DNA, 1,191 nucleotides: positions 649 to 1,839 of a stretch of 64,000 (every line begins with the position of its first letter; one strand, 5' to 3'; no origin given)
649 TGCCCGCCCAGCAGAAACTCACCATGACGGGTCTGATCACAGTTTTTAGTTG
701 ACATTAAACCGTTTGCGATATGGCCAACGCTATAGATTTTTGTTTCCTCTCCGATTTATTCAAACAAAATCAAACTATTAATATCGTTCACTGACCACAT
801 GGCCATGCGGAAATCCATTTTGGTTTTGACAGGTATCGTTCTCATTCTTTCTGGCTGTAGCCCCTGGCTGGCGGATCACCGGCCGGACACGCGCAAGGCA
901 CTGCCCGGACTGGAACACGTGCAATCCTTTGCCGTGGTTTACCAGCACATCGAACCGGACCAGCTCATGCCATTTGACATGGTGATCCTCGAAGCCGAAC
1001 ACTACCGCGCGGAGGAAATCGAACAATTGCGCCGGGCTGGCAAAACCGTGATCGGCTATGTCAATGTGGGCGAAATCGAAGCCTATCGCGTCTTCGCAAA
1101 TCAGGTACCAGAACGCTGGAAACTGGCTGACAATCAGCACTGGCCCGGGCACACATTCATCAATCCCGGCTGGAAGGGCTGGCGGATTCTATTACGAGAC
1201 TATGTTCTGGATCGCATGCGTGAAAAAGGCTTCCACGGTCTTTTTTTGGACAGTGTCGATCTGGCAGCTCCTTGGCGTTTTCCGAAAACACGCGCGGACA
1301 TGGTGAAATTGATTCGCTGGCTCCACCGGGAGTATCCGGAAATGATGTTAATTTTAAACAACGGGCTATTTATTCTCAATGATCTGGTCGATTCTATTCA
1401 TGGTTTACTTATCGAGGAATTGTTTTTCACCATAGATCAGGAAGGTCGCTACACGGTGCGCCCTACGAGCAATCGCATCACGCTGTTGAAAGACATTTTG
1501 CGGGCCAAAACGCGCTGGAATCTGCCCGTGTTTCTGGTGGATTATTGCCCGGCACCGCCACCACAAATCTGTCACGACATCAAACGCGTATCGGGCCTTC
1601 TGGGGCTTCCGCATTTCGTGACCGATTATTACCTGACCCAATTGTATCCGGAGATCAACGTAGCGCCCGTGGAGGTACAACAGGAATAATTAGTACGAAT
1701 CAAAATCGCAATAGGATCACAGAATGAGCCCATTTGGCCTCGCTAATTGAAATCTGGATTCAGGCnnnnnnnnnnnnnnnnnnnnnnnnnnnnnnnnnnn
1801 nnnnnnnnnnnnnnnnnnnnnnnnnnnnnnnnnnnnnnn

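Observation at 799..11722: Pel-type exopolysaccharide operon with a hybrid gene order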

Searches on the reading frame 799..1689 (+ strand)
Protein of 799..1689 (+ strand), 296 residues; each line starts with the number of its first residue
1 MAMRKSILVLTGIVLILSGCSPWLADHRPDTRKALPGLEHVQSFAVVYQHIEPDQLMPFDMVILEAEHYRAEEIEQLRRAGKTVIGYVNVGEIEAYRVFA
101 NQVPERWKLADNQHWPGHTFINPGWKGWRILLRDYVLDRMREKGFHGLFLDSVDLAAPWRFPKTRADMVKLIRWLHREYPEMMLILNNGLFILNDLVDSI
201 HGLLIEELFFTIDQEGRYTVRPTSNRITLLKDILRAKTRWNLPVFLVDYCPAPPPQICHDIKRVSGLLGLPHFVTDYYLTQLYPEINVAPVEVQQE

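Call 3: search_protein_families(library=pfam, proteins=[window:799-1689:+], max_evalue=0.01)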
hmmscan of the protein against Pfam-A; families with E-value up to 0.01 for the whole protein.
window:799-1689:+ (296 aa): 2 families
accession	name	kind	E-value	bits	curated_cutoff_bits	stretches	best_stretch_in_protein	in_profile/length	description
PF03537.19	Glyco_hydro_114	-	2.7e-22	79.6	27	1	53-264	14-212/231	Glycoside-hydrolase family GH114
PF08139.17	LPAM_1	-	0.0037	18.1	20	1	3-21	1-18/18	Prokaryotic membrane lipoprotein lipid attachment site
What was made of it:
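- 799..1689 (+): pelA(H)-like glycoside hydrolase (endo-alpha-1,4-polygalactosaminidase-like), predicted lipoprotein. PF03537, E 2.7e-22; lipobox LSGC with a weak LPAM_1 hit (call 3).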

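Call 4: search_protein_families(library=ncbifam, proteins=[window:799-1689:+], max_evalue=0.01)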
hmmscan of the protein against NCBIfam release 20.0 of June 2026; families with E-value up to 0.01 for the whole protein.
window:799-1689:+ (296 aa): 1 family
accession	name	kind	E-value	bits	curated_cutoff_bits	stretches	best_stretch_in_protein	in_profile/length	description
TIGR01370.1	TIGR01370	hypoth_equivalog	4.5e-17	62.1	181.25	1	65-250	78-273/315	MJ1477/TM1410 family putative glycoside hydrolase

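Call 62: search_solved_structures(query=window:799-1689:+, max_evalue=0.01, show_alignments=1)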
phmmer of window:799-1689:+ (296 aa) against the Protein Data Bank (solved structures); distinct sequences matched with E-value up to 0.01: 9.
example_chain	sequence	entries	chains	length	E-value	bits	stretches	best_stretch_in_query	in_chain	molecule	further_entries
5tcb_A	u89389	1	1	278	1.6e-17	66.9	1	54-262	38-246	PelA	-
5tsy_A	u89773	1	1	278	1.1e-16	64.2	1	54-262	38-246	PelA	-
9euz_A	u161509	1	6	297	2.7e-13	53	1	65-211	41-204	Uncharacterized protein TM_1410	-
2aam_A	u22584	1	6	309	2.9e-13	52.9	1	65-211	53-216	Hypothetical protein TM1410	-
9eux_G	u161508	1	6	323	3.4e-13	52.7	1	65-211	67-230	Uncharacterized protein TM_1410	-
9cgy_A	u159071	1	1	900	7e-13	51.6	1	54-294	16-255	PelA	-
9ep5_A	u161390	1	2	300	4.7e-09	39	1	67-155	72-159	Glycoside-hydrolase family GH114 TIM-barrel domain-containing protein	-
6oj1_A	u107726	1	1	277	7.8e-05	25.2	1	74-178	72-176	Endo alpha-1,4 polygalactosaminidase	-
6ojb_A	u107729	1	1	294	9e-05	25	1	74-178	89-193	Endo alpha-1,4 polygalactosaminidase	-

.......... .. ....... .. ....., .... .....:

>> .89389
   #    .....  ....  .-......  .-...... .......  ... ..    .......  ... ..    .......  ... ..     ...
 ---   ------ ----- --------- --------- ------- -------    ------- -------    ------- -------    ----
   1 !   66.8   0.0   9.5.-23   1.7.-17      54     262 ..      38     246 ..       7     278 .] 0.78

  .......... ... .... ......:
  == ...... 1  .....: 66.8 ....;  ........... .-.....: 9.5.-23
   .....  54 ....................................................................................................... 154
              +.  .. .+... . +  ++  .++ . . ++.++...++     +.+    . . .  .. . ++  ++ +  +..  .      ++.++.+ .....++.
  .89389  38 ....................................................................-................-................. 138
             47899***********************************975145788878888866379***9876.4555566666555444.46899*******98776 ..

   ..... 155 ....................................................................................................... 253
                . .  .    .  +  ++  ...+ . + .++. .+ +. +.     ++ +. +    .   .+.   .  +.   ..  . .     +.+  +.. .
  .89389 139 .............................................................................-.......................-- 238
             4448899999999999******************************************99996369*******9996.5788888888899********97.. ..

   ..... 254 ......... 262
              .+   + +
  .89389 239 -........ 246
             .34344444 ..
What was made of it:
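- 799..1689 (+): The best solved relative is the P. aeruginosa PelA hydrolase domain 5tcb, E 1.6e-17 (call 62).
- On Pel synthase-dependent exopolysaccharide system: The hydrolase matches 5tcb at E 1.6e-17 (call 62).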
